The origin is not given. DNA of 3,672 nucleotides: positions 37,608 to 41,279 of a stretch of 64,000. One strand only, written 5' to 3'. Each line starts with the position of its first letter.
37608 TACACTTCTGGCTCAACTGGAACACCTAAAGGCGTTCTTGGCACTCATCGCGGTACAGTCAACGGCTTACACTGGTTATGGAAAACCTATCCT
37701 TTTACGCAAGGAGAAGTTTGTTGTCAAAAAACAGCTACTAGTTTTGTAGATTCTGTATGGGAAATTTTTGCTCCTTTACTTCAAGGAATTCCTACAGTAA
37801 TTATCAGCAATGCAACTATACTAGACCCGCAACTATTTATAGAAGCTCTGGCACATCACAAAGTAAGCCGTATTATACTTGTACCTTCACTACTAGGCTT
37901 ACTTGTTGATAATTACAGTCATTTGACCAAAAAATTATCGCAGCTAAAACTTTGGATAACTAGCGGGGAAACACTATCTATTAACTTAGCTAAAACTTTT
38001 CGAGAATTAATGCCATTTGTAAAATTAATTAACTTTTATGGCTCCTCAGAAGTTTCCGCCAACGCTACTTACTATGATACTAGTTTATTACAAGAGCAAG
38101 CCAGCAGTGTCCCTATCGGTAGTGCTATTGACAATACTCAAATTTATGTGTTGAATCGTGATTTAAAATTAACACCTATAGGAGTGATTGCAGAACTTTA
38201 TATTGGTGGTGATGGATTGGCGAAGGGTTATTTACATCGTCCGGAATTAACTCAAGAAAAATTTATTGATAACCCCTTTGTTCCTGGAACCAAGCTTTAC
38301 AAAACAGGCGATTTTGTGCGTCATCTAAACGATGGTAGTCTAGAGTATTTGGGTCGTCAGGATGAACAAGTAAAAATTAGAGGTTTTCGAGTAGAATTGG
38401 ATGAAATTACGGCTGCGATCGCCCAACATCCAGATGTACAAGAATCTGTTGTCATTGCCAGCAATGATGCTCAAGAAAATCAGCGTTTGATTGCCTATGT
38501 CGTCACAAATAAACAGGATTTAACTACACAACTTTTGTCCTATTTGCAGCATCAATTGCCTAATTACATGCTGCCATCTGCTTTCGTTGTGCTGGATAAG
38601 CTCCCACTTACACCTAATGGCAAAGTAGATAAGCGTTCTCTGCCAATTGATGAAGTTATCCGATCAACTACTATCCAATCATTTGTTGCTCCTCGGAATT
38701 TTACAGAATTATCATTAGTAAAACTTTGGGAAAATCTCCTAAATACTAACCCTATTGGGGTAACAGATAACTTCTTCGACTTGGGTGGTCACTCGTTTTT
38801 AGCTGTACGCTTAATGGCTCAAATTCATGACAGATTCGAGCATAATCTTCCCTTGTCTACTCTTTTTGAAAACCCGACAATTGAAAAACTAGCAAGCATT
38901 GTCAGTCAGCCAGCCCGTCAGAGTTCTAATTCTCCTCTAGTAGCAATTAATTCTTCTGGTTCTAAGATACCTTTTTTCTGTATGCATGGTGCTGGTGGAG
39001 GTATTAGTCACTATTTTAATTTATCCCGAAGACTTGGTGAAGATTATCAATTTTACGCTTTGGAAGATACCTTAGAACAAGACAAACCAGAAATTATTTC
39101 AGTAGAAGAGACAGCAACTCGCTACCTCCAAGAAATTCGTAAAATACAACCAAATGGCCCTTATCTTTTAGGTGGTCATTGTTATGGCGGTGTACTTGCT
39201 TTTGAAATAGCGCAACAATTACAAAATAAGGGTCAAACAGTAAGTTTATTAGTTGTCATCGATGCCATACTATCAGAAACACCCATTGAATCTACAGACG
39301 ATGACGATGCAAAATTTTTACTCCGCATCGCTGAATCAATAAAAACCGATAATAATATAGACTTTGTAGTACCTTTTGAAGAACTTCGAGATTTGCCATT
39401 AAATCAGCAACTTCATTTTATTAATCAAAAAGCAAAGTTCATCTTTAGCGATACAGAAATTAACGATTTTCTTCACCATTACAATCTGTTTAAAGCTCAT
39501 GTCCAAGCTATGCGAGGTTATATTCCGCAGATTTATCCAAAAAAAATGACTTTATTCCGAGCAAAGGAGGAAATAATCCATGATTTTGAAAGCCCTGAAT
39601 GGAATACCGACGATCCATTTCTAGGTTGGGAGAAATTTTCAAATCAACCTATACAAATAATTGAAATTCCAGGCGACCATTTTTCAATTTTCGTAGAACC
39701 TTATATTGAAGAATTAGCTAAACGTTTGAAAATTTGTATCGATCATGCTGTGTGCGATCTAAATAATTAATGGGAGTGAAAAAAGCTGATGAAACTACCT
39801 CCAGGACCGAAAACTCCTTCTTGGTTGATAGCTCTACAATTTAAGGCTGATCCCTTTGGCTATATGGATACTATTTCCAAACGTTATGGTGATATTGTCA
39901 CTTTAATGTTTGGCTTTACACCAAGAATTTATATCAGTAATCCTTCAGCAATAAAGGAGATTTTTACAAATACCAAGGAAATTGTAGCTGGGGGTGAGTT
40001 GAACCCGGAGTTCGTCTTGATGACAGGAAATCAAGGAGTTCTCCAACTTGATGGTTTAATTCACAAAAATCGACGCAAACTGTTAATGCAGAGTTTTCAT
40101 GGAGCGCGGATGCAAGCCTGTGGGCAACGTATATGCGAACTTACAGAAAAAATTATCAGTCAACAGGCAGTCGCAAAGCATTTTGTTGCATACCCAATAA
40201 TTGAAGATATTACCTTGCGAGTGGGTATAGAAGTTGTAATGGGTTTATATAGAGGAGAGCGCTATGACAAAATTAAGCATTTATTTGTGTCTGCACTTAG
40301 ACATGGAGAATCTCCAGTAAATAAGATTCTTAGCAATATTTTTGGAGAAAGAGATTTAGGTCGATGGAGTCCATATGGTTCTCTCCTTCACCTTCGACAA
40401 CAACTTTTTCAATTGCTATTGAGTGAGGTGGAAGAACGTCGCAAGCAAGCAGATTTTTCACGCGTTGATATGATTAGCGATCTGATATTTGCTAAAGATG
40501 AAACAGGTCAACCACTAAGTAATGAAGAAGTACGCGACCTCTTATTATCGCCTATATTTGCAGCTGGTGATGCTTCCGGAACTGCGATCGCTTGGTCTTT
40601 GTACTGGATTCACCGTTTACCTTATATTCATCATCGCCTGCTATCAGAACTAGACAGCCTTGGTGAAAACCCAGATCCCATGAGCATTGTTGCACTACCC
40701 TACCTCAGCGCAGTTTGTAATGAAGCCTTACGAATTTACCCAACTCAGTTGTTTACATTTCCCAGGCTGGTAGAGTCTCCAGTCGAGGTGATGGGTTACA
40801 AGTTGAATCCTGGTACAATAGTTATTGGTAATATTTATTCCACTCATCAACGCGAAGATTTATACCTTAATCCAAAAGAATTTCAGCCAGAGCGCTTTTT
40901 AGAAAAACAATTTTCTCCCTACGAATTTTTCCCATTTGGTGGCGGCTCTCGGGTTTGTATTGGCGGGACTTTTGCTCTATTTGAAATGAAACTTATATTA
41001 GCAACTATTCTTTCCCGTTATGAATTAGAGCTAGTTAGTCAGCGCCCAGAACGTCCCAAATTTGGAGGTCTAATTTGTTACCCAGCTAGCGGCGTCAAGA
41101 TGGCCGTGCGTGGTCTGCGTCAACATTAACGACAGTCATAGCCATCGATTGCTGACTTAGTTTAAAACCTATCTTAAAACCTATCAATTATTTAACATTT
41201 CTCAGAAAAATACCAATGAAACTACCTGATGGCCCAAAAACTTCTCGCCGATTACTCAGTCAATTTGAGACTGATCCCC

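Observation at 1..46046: Orphan hybrid assembly line predicted to make a cationic D-Ala/Dab/Arg/beta-Ala peptide-polyketide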

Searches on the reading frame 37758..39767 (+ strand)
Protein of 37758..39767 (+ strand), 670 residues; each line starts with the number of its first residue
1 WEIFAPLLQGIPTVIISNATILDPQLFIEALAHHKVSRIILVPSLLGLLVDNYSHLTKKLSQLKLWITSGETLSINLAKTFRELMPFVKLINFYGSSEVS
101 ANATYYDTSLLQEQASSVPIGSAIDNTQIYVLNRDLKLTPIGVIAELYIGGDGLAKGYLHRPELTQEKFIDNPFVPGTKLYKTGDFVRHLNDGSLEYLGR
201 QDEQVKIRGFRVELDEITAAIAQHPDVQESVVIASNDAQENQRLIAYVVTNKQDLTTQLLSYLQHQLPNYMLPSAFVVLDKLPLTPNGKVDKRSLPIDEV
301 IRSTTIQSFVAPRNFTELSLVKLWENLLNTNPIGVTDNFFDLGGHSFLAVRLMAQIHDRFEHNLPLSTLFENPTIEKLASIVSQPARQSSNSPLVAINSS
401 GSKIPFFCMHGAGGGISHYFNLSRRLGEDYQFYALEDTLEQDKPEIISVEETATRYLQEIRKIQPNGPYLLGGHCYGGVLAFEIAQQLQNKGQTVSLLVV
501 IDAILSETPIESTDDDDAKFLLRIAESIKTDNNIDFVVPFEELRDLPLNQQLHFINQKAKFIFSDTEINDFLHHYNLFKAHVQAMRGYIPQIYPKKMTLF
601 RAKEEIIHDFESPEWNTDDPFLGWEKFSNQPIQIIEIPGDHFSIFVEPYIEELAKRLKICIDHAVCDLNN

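Call 79: search_protein_representatives(protein=window:37758-39767:+)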
Query: 670 residues. Proteins with E-value up to 0.001 (for the whole library): 220208; up to 1e-10: 157968; up to 1e-30: 99708. The best 150 are listed.
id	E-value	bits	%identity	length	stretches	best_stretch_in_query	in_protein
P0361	0.0e+00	1815.3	40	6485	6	3-529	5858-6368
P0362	0.0e+00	1797.6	40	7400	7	3-405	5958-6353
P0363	0.0e+00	1735.9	40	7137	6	2-384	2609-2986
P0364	0.0e+00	1717.7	39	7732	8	2-604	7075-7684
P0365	0.0e+00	1667.1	37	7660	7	1-505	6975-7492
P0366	0.0e+00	1664.4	40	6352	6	2-399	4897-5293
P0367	0.0e+00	1646.6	40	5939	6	11-660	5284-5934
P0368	0.0e+00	1645.5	37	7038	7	39-383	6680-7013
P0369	0.0e+00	1642.9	39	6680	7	2-382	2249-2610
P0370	0.0e+00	1625.6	39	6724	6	1-389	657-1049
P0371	0.0e+00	1615.8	38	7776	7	67-665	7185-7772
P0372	0.0e+00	1610.3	40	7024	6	2-647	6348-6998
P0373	0.0e+00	1607.1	38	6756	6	1-420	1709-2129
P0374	0.0e+00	1605.8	37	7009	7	14-661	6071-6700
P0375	0.0e+00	1599.0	38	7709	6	9-661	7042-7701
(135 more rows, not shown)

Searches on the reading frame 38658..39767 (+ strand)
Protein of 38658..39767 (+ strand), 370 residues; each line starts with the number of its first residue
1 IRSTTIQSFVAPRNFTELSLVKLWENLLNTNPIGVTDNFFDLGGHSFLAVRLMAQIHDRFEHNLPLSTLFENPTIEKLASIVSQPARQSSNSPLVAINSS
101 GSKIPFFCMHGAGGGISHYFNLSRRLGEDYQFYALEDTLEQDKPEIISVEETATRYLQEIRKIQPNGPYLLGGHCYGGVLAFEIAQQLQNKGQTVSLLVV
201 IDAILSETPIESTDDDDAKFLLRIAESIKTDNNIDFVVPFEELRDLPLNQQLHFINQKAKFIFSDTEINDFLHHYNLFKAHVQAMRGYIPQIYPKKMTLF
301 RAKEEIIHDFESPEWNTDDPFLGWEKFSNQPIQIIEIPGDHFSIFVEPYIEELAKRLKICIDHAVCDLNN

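Call 80: search_dna_similar(query=window:38658-39767:+, collection=plasmids, mode=protein, max_rows=25, max_evalue=1e-20)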
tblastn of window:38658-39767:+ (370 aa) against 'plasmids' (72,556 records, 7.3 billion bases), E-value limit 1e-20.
Records with a match: 565; places in all: 906; records where one place covers at least 80% of the query: 424.
Best place of each record, by identity: 60-80% 2; <60% 563.
By first word of the organism name: Ralstonia 133; Bacillus 118; Streptomyces 76; Sinorhizobium 28; Bradyrhizobium 26; Burkholderia 17; Rhizobium 17; Nostoc 11; Mycetohabitans 9; Leisingera 8; and 61 more.
By predicted mobility (MOB-suite, as given by PLSDB): non-mobilizable 316; mobilizable 156; conjugative 93.
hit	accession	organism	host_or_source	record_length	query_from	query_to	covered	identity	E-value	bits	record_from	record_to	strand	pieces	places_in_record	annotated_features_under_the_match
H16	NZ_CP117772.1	Nostoc sp. UHCC 0926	whole organism,lichen surface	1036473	1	368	99%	75.0%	0e+0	578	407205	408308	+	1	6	none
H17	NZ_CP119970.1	Gloeocapsopsis dulcis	Dried cell culture,Desert, underside of ...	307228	1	368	99%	74.2%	0e+0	576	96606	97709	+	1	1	non-ribosomal peptide synthetase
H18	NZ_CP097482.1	Chroococcidiopsis sp. CCNUC1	cell culture,soil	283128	1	358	97%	53.4%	1e-122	396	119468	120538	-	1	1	non-ribosomal peptide synthetase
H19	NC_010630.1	Nostoc punctiforme PCC 73102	-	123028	8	364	96%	44.9%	8e-88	296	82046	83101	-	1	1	non-ribosomal peptide synthetase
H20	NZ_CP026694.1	Nostoc sp. 'Lobaria pulmonaria (5183) cyanobiont'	Lobaria pulmonaria thallus,lichen ...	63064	7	365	97%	40.1%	2e-78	269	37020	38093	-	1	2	non-ribosomal peptide synthetase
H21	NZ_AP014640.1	Leptolyngbya boryana IAM M-101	-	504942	8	361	96%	40.0%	2e-76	263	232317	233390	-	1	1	non-ribosomal peptide synthetase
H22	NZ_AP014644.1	Leptolyngbya boryana dg5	-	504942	8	361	96%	40.0%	2e-76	263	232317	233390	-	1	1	non-ribosomal peptide synthetase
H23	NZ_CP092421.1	Leptolyngbya boryana IU 594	-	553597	8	361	96%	40.0%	2e-76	263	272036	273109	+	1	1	non-ribosomal peptide synthetase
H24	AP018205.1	Leptolyngbya boryana NIES-2135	-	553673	8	361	96%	40.0%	2e-76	263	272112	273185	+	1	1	amino acid adenylation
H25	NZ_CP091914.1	Nostoc sp. UHCC 0870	cell culture,Brackish water, ...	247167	9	363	96%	39.8%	3e-77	266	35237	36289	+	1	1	non-ribosomal peptide synthetase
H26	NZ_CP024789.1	Nostoc flagelliforme CCNUN1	cell culture,desert soil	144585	2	364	98%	38.5%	9e-81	276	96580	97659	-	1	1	type I polyketide synthase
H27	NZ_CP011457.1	Anabaena sp. WA102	Mixed culture,Anderson Lake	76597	7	362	96%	39.0%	3e-76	263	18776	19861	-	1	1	non-ribosomal peptide synthetase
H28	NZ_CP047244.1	Trichormus variabilis 0441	cell culture,thermal spring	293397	1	358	97%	38.6%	2e-78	269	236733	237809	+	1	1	non-ribosomal peptide synthetase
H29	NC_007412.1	Trichormus variabilis ATCC 29413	-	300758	1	358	97%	38.6%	2e-78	269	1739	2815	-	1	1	non-ribosomal peptide synthetase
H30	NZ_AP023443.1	Nostoc sp. MS1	-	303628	2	358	96%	38.7%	2e-68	240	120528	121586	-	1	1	non-ribosomal peptide synthetase/type I polyketide synthase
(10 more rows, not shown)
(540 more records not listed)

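Call 93: get_annotated_region(hit=H18, flank=12000)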
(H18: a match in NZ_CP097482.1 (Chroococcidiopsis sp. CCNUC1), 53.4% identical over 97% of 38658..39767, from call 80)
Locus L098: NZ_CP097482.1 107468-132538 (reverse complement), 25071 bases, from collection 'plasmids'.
description: Chroococcidiopsis sp. CCNUC1 plasmid pB, complete sequence
organism: Chroococcidiopsis sp. CCNUC1 (NCBI taxid 2653189)
taxonomy: Bacteria; Cyanobacteriota; Cyanophyceae; Chroococcidiopsidales; Chroococcidiopsidaceae; Chroococcidiopsis; Chroococcidiopsis sp. CCNUC1
host: -; source: cell culture,soil; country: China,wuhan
typing (MOB-suite, as given by PLSDB): non-mobilizable
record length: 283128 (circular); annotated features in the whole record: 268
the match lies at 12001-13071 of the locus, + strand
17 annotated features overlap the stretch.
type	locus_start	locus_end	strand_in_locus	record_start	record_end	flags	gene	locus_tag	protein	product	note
CDS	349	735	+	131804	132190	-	-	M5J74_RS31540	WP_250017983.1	hypothetical protein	-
CDS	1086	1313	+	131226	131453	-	-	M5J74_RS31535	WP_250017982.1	transposase family protein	-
CDS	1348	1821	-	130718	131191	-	-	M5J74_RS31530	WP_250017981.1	hypothetical protein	-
CDS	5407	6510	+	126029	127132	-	-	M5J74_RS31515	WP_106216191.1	acyltransferase domain-containing protein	-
CDS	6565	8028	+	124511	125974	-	-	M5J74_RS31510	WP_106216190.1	ParB/RepB/Spo0J family partition protein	-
CDS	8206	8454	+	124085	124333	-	-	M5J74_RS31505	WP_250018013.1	acyl carrier protein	-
CDS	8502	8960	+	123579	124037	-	-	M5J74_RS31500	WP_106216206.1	4'-phosphopantetheinyl transferase superfamily protein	-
CDS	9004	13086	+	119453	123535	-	-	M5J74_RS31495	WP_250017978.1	non-ribosomal peptide synthetase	-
CDS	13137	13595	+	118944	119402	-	-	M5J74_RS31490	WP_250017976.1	AMIN domain-containing protein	-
CDS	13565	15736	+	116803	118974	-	-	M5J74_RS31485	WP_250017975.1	TonB-dependent receptor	-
CDS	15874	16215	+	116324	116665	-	-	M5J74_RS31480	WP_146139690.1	hypothetical protein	-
CDS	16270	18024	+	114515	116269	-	-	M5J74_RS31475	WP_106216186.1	ABC transporter ATP-binding protein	-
CDS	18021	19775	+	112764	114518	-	-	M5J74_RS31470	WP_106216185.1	ABC transporter ATP-binding protein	-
CDS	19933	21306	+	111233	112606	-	-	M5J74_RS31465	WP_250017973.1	cytochrome P450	-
CDS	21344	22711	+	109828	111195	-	-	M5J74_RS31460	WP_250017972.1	cytochrome P450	-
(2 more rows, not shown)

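Call 94: get_annotated_region(hit=H19, flank=300)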
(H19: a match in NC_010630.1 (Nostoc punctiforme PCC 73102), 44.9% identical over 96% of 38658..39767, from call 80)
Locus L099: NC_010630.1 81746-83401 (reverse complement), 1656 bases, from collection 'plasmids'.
description: Nostoc punctiforme PCC 73102 plasmid pNPUN03, complete sequence
organism: Nostoc punctiforme PCC 73102 (NCBI taxid 63737)
taxonomy: Bacteria; Cyanobacteriota; Cyanophyceae; Nostocales; Nostocaceae; Nostoc; Nostoc punctiforme; Nostoc punctiforme PCC 73102
host: -; source: -; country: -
typing (MOB-suite, as given by PLSDB): conjugative; relaxase MOBF; mating-pair formation MPF_T
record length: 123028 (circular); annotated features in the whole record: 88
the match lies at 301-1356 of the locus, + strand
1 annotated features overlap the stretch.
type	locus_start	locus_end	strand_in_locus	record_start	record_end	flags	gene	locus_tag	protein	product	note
CDS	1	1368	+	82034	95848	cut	-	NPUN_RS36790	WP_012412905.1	non-ribosomal peptide synthetase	-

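Call 95: get_annotated_region(hit=H21, flank=300)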
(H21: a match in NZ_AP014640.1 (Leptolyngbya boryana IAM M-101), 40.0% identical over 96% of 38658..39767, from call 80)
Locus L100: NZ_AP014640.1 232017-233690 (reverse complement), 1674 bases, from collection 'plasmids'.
description: Leptolyngbya boryana IAM M-101 plasmid pLBX
organism: Leptolyngbya boryana IAM M-101 (NCBI taxid 411966)
taxonomy: Bacteria; Cyanobacteriota; Cyanophyceae; Leptolyngbyales; Leptolyngbyaceae; Leptolyngbya; Leptolyngbya boryana; Leptolyngbya boryana IAM M-101
host: -; source: -; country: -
typing (MOB-suite, as given by PLSDB): non-mobilizable
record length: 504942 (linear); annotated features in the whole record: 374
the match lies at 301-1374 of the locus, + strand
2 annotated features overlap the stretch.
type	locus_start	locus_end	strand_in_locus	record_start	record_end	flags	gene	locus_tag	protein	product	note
CDS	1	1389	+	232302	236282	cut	-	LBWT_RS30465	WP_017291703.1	non-ribosomal peptide synthetase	-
CDS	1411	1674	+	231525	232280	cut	-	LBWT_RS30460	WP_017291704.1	thioesterase II family protein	-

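Call 96: get_annotated_region(hit=H28, flank=300)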
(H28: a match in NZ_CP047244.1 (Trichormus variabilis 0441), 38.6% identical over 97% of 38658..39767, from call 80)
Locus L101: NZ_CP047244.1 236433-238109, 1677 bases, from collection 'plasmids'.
description: Trichormus variabilis 0441 plasmid unnamed2, complete sequence
organism: Trichormus variabilis 0441 (NCBI taxid 375899)
taxonomy: Bacteria; Cyanobacteriota; Cyanophyceae; Nostocales; Nostocaceae; Trichormus; Trichormus variabilis; Trichormus variabilis 0441
host: -; source: cell culture,thermal spring; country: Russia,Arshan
typing (MOB-suite, as given by PLSDB): conjugative; replicon rep_cluster_1671; relaxase MOBP; mating-pair formation MPF_T
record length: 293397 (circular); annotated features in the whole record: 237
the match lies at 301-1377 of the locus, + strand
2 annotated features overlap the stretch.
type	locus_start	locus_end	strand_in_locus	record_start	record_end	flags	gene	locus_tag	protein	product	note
CDS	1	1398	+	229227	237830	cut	-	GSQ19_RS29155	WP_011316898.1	non-ribosomal peptide synthetase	-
CDS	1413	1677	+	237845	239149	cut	-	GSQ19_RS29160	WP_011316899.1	MFS transporter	GO:0055085 - transmembrane transport [Evidence IEA]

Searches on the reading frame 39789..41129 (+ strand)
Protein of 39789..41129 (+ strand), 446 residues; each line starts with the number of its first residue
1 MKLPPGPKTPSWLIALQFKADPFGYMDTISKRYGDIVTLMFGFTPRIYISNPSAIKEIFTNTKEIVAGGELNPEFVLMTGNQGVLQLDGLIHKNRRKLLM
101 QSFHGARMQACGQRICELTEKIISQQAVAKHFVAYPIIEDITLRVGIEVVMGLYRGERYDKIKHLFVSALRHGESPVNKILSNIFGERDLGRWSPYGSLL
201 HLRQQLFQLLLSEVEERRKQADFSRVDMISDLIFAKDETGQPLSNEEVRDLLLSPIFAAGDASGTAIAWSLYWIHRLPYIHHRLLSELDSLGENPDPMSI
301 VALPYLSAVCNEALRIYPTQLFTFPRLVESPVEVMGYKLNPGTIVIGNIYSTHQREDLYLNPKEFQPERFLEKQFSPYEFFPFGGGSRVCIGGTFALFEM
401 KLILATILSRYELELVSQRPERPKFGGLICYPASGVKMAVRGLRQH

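Call 4: search_protein_families(library=pfam, proteins=[window:39789-41129:+], max_evalue=0.00001)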
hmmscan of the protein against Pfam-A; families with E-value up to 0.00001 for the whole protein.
window:39789-41129:+ (446 aa): 1 family
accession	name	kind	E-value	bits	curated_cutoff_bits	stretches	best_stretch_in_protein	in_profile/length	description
PF00067.27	p450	-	3.8e-70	237.4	22.8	1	4-427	1-448/462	Cytochrome P450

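Call 50: search_protein_families(library=ncbifam, proteins=[window:39789-41129:+], max_evalue=0.00001)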
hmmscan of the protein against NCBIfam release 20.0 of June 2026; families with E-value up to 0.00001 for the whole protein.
window:39789-41129:+ (446 aa): 7 families
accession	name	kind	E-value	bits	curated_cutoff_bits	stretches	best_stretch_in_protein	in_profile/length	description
NF050147.1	aminopyruv_ApyO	equivalog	8.1e-35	120.3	525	1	70-416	66-398/444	RiPP biosynthesis cytochrome P450 ApyO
NF045812.1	PentlenOxigase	equivalog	3.6e-34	118.4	800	1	14-413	15-411/444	pentalenene oxygenase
NF051859.1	AlbFlvMonOxTrpSyn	equivalog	4.1e-32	111.3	700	1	210-426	222-442/457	bifunctional albaflavenone monooxygenase/terpene synthase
TIGR04538.1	P450_cycloAA_1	subfamily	5.1e-17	61.8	500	1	48-410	34-365/395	cytochrome P450, cyclodipeptide synthase-associated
NF053744.1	FAProxCypCBc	equivalog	4.5e-15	55.1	600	1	305-418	275-391/416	CYP152 family fatty-acid peroxygenase CypC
NF041177.1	Cyp119_Thmprot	equivalog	4.9e-07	28.9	680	0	310-410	246-339/368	cytochrome P450 Cyp119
NF041802.1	P450_SolI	exception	1.6e-06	26.8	850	1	213-422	221-406/424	solanimycin biosynthesis cytochrome P450 SolI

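Call 98: search_solved_structures(query=window:39789-41129:+, max_evalue=1e-25)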
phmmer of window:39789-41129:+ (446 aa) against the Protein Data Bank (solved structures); distinct sequences matched with E-value up to 1e-25: 10.
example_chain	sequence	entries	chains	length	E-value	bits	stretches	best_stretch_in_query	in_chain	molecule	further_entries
2ve3_A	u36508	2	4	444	2.9e-30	108.5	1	3-416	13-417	PUTATIVE CYTOCHROME P450 120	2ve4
7jj1_A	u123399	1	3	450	1e-28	103.5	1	15-435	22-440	Cytochrome P450 51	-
6mi0_A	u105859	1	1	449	1e-28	103.4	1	15-435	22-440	Cytochrome P450 51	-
6mcw_A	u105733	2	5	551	1.8e-28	102.6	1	15-435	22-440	Cytochrome P450 51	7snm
6b82_A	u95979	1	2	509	3.7e-28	101.6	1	12-422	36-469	Cytochrome P450, family 17, subfamily A, polypeptide 1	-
5ylw_A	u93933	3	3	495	3e-27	98.6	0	228-416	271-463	Ferruginol synthase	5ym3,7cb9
8x1w_A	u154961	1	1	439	4.6e-26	94.7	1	25-405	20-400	Taxadiene 5-alpha hydroxylase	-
8x3e_A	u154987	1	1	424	5.6e-26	94.4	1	27-405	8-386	Taxadiene 5-alpha hydroxylase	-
7tef_A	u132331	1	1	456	7.3e-26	94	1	17-417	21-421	Cytochrome P450 51B1 Cyp51B1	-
7x2q_A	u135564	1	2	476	8.1e-26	93.9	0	212-423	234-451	Sugiol synthase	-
